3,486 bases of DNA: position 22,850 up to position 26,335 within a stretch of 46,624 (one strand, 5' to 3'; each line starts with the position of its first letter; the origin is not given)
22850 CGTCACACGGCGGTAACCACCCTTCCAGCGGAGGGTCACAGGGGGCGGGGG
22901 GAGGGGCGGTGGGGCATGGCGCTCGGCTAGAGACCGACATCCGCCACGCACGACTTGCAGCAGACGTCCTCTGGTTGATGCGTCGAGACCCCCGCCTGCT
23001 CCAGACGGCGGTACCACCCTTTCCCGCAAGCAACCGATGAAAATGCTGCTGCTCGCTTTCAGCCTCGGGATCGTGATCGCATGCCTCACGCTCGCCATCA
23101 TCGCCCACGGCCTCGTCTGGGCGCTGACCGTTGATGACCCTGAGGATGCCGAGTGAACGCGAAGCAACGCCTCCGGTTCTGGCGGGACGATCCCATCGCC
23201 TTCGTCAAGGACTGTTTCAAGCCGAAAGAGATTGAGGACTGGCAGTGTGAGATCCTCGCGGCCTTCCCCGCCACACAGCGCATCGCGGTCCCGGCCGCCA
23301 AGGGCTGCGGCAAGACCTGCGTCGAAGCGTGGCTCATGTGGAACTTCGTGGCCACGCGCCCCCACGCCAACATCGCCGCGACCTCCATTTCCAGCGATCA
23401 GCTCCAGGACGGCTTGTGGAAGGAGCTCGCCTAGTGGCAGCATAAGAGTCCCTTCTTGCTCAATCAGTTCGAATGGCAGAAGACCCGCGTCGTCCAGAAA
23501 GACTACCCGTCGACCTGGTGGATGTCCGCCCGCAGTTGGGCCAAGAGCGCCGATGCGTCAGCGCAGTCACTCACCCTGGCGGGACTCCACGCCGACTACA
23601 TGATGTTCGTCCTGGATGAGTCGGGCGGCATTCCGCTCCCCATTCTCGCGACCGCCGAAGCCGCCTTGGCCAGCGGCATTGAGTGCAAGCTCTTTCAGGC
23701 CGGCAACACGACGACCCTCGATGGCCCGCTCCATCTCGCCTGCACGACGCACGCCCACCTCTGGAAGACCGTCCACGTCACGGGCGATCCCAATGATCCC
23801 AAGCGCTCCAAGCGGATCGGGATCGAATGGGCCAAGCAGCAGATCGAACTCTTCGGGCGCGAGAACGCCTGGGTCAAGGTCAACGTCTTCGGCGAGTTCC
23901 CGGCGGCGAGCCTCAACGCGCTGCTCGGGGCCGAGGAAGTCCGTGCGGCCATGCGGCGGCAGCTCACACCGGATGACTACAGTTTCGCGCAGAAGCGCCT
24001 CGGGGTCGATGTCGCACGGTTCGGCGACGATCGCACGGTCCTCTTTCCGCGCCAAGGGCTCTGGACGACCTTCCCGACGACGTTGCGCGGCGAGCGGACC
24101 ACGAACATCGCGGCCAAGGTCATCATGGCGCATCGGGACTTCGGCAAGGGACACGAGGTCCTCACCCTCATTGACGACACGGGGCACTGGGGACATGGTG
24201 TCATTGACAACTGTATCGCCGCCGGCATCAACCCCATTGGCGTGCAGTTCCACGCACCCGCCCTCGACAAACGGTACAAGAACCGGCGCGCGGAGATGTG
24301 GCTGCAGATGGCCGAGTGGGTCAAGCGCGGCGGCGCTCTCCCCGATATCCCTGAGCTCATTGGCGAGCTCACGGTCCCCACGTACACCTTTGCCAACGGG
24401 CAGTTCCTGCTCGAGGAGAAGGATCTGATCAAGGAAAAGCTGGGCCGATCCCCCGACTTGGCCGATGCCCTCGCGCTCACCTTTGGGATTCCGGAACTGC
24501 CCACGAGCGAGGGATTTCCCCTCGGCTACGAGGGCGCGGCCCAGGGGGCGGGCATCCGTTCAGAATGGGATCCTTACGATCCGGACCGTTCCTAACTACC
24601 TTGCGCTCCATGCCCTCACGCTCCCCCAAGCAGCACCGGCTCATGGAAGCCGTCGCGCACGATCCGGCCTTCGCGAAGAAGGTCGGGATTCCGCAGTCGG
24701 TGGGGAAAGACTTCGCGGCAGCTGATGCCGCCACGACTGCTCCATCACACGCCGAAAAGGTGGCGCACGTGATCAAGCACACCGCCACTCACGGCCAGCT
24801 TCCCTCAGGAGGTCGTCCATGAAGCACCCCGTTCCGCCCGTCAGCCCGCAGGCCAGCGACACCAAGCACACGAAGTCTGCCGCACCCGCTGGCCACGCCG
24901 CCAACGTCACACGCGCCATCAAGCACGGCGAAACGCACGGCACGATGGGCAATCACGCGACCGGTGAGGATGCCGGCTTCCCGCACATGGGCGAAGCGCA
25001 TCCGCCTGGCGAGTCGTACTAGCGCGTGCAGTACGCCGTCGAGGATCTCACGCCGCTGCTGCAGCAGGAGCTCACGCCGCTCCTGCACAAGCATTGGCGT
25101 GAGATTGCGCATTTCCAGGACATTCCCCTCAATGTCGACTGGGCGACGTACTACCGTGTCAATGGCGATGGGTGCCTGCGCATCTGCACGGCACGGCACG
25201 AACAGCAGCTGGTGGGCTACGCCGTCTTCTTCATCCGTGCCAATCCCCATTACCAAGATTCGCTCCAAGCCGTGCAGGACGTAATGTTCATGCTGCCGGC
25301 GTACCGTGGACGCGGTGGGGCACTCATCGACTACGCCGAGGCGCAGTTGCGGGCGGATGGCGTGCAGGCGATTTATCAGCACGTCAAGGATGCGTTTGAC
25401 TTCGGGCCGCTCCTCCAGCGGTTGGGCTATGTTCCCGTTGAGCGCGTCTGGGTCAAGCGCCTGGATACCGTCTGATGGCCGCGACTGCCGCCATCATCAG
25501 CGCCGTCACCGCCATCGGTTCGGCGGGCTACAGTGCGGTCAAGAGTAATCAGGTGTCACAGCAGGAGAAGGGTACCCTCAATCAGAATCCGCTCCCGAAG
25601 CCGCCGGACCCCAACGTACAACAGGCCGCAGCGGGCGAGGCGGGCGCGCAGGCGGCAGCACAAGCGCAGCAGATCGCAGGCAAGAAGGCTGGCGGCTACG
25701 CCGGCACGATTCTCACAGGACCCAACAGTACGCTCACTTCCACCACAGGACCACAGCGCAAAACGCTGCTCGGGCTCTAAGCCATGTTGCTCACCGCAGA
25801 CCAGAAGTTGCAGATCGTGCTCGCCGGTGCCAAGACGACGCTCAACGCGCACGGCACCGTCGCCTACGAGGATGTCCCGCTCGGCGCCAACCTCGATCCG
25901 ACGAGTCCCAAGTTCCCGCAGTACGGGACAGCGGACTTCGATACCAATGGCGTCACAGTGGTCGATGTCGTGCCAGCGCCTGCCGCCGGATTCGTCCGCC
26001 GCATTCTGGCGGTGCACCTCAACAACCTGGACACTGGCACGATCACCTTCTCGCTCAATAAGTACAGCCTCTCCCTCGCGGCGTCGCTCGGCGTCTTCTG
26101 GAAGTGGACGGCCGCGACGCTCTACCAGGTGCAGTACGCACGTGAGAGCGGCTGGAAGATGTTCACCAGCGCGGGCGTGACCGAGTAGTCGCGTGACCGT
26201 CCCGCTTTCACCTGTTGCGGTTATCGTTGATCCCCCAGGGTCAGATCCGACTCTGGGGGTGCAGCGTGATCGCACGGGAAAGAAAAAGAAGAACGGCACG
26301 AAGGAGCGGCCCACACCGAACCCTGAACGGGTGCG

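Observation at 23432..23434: A single in-frame amber codon splits the terminase large subunit between Walker A and Walker B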

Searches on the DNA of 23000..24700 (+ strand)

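Call 9: search_dna_similar(query=window:23000-24700:+, collection=phages, mode=distant)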
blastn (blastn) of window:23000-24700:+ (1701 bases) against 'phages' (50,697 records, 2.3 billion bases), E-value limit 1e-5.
Records with a match: 16; places in all: 16; records where one place covers at least 80% of the query: 0.
Best place of each record, by identity: 60-80% 16.
By first word of the organism name: Xanthomonas 15; Xylella 1.
By host as written in the record: - 6; Xanthomonas albilineans CFBP2523 6; Xanthomonas citri 4.
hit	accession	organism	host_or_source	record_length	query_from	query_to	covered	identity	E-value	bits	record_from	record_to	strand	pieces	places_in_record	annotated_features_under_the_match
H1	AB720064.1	Xanthomonas citri phage CP2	Xanthomonas citri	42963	480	967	29%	66.5%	2e-25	124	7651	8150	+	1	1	hypothetical protein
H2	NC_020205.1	Xanthomonas citri phage CP2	Xanthomonas citri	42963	480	967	29%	66.5%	2e-25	124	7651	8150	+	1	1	hypothetical protein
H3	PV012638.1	Xanthomonas phage SAC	Xanthomonas citri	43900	480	967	29%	66.2%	5e-26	126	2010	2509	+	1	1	terminase large subunit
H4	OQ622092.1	Xanthomonas phage 10KY502B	Xanthomonas citri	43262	480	967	29%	65.4%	2e-19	104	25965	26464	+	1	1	hypothetical protein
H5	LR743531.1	Xanthomonas phage Tenjo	Phage obtained from sewage water ...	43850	514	968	27%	66.2%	1e-21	112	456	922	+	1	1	Phage terminase, large subunit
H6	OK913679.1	Xanthomonas phage JUN5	Grand Junction Colorado WWTP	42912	514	968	27%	66.2%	1e-21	112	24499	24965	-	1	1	terminase large subunit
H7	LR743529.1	Xanthomonas phage Sopo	Phage obtained from Runoff water ...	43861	573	968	23%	67.4%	1e-21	111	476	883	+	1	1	Phage terminase, large subunit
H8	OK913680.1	Xanthomonas phage MET23-P3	Metropolitan WWTP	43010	573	968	23%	66.9%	4e-21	109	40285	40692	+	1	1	terminase large subunit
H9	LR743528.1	Xanthomonas phage Tabio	Phage obtained from Runoff water ...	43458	573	968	23%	66.7%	2e-19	104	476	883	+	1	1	hypothetical protein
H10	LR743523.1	Xylella phage Usme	Phage obtained on X. albilineans after ...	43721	573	968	23%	66.2%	9e-17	96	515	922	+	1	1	Phage terminase, large subunit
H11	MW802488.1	Xanthomonas phage Olaya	Xanthomonas albilineans CFBP2523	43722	573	968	23%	66.2%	9e-17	96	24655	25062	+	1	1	terminase large subunit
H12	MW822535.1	Xanthomonas phage Bolivar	Xanthomonas albilineans CFBP2523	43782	573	968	23%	66.2%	9e-17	96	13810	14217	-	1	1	terminase large subunit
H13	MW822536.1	Xanthomonas phage Usaquen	Xanthomonas albilineans CFBP2523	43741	573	968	23%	66.2%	9e-17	96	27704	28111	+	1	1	terminase large subunit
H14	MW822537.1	Xanthomonas phage Alcala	Xanthomonas albilineans CFBP2523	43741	573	968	23%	66.2%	9e-17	96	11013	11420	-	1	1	terminase large subunit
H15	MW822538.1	Xanthomonas phage Fontebon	Xanthomonas albilineans CFBP2523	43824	573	968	23%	66.2%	9e-17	96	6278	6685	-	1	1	terminase large subunit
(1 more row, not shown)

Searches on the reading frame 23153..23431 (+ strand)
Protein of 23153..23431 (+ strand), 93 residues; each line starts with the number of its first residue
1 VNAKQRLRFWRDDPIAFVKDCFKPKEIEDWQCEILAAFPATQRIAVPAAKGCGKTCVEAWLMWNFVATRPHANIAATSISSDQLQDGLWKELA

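Call 52: find_encoding_contigs(protein=window:23153-23431:+, flank=3000, max_places=6)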
Protein window:23153-23431:+ (93 aa): no gene with exactly this product is on record in the collection.

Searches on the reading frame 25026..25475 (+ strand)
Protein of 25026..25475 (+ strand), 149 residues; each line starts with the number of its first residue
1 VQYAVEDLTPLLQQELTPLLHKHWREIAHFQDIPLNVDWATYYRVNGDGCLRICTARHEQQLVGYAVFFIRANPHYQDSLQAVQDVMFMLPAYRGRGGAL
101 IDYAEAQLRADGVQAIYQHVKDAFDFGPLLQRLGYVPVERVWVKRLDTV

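Call 40: search_protein_families(library=pfam, proteins=[window:25026-25475:+], max_evalue=0.001)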
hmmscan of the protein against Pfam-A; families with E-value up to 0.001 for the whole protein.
window:25026-25475:+ (149 aa): 2 families
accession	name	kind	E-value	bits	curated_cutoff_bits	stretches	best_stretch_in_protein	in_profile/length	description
PF00583.31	Acetyltransf_1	-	1.8e-06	28.6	20.7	1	42-122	27-102/116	Acetyltransferase (GNAT) family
PF13508.13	Acetyltransf_7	-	0.00032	21.4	27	1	53-136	5-83/84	Acetyltransferase (GNAT) domain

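Call 41: search_protein_families(library=phrogs, proteins=[window:25026-25475:+], max_evalue=0.001)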
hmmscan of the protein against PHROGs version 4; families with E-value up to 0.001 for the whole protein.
window:25026-25475:+ (149 aa): 1 family
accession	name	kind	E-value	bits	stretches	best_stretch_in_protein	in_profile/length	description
phrog_1249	-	other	1.3e-10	42.3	1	9-144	14-155/180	acetyltransferase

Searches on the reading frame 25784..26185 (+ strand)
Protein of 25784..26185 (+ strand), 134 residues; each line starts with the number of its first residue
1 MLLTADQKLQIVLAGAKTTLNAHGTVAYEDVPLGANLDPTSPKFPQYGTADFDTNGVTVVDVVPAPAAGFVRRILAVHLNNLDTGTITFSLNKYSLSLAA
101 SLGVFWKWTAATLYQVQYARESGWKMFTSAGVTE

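Call 22: find_encoding_contigs(protein=window:25784-26185:+, flank=10000, max_places=10)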
Protein window:25784-26185:+ (134 aa): no gene with exactly this product is on record in the collection.
